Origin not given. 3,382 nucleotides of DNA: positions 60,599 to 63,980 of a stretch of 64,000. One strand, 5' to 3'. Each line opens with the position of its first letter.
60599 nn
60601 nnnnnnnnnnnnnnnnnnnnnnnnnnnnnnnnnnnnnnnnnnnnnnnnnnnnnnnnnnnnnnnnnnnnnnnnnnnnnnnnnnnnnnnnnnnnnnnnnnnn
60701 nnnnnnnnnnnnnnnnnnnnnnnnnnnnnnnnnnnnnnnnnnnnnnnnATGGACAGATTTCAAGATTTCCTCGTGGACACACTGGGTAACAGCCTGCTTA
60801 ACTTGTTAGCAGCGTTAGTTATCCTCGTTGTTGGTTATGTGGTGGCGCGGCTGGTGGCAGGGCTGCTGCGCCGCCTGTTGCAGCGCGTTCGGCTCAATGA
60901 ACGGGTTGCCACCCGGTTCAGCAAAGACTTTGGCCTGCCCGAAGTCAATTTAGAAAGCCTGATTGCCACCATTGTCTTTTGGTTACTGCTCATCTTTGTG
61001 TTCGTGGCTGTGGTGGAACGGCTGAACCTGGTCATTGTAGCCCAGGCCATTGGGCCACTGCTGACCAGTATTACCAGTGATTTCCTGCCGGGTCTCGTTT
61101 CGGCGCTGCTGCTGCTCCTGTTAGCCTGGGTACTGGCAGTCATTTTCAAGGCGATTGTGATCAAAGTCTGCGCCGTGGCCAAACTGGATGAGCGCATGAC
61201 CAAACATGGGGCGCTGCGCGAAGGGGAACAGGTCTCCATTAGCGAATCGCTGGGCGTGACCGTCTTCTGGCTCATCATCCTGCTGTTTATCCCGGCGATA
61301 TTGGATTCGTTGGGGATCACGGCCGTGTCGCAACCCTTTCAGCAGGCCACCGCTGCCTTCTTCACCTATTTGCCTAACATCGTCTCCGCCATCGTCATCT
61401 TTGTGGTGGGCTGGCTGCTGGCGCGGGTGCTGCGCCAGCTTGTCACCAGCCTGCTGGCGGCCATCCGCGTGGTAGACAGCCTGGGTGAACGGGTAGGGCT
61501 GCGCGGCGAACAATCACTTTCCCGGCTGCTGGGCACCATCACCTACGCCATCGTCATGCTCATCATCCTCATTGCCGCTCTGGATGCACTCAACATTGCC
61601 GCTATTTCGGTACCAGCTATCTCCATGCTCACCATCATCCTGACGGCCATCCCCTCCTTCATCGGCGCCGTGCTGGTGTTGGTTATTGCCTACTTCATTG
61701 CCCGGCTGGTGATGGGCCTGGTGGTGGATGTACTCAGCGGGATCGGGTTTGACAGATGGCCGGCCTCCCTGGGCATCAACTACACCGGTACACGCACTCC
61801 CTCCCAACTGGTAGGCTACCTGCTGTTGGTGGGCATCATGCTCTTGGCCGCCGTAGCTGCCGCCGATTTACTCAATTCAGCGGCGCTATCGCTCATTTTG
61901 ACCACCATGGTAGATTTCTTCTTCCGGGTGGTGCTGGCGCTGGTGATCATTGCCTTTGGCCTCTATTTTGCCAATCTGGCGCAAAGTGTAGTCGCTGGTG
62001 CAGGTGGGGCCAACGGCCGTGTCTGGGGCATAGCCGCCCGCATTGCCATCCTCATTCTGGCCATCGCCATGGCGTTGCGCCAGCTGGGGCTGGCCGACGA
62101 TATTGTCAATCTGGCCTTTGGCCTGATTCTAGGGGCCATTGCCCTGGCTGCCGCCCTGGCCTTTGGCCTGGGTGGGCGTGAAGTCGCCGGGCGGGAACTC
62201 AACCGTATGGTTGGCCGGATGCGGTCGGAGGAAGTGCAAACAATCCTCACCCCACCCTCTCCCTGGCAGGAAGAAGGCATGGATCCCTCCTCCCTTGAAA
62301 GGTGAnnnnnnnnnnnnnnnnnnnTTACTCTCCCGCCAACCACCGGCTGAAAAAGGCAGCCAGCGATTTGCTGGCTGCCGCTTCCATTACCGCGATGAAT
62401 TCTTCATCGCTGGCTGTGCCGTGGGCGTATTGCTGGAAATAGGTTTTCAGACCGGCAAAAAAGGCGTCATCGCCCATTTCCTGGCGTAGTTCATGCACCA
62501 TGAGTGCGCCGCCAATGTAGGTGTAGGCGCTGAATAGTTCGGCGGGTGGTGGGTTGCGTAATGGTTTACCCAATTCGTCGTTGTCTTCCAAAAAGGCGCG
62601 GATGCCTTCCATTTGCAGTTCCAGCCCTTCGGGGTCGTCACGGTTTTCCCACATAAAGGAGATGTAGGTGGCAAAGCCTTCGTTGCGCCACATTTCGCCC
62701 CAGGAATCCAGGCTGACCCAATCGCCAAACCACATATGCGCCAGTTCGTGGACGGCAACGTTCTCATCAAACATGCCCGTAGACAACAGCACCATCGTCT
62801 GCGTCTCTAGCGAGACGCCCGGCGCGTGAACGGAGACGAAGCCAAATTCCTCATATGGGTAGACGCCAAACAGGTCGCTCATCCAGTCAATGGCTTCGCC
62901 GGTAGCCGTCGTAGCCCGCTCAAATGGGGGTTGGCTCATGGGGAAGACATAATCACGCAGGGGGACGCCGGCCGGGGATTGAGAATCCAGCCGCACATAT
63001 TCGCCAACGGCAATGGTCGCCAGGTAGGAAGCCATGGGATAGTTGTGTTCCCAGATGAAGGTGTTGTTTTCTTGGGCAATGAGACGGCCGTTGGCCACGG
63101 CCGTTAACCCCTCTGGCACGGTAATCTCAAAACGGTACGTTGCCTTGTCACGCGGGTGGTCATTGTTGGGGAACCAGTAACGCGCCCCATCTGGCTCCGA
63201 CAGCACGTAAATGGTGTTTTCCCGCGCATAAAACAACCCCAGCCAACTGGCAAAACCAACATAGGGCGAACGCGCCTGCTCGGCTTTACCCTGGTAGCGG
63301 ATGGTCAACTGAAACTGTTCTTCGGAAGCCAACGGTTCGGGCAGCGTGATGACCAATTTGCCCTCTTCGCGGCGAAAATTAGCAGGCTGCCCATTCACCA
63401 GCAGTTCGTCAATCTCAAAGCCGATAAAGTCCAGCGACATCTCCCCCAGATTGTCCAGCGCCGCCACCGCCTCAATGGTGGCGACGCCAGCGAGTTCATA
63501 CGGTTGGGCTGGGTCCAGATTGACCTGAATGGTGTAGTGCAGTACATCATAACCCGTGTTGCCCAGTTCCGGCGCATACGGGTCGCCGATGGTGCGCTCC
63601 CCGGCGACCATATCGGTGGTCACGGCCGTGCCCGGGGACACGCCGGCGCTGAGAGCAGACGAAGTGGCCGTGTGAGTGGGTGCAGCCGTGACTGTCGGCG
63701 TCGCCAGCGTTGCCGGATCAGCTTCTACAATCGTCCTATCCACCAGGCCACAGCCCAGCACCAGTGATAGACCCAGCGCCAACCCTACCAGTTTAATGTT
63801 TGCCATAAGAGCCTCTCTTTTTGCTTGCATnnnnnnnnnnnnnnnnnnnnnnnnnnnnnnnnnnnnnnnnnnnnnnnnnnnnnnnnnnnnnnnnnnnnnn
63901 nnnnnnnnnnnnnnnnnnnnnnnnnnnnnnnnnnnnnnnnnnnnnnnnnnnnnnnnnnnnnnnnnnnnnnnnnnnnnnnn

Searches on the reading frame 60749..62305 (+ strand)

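Call 17: search_protein_families(library=pfam, proteins=[window:60749-62305:+], max_evalue=0.01)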
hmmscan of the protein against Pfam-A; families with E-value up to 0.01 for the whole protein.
window:60749-62305:+ (518 aa): 1 family
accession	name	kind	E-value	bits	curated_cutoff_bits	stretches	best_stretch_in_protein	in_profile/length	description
PF05552.17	MS_channel_1st_1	-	1.2e-34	118.4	22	4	195-241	1-47/50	Mechanosensitive ion channel, conserved TM helix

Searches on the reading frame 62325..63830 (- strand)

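Call 17: search_protein_families(library=pfam, proteins=[window:62325-63830:-], max_evalue=0.01)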
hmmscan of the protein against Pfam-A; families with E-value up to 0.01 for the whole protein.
window:62325-63830:- (501 aa): 2 families
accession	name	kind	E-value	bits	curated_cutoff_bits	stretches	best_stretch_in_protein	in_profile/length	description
PF01433.26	Peptidase_M1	-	9.2e-27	94.5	27.7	1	356-497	68-218/218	Peptidase family M1 domain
PF17900.6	Peptidase_M1_N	-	4.4e-16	60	25.8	1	98-270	4-186/186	Peptidase M1 N-terminal domain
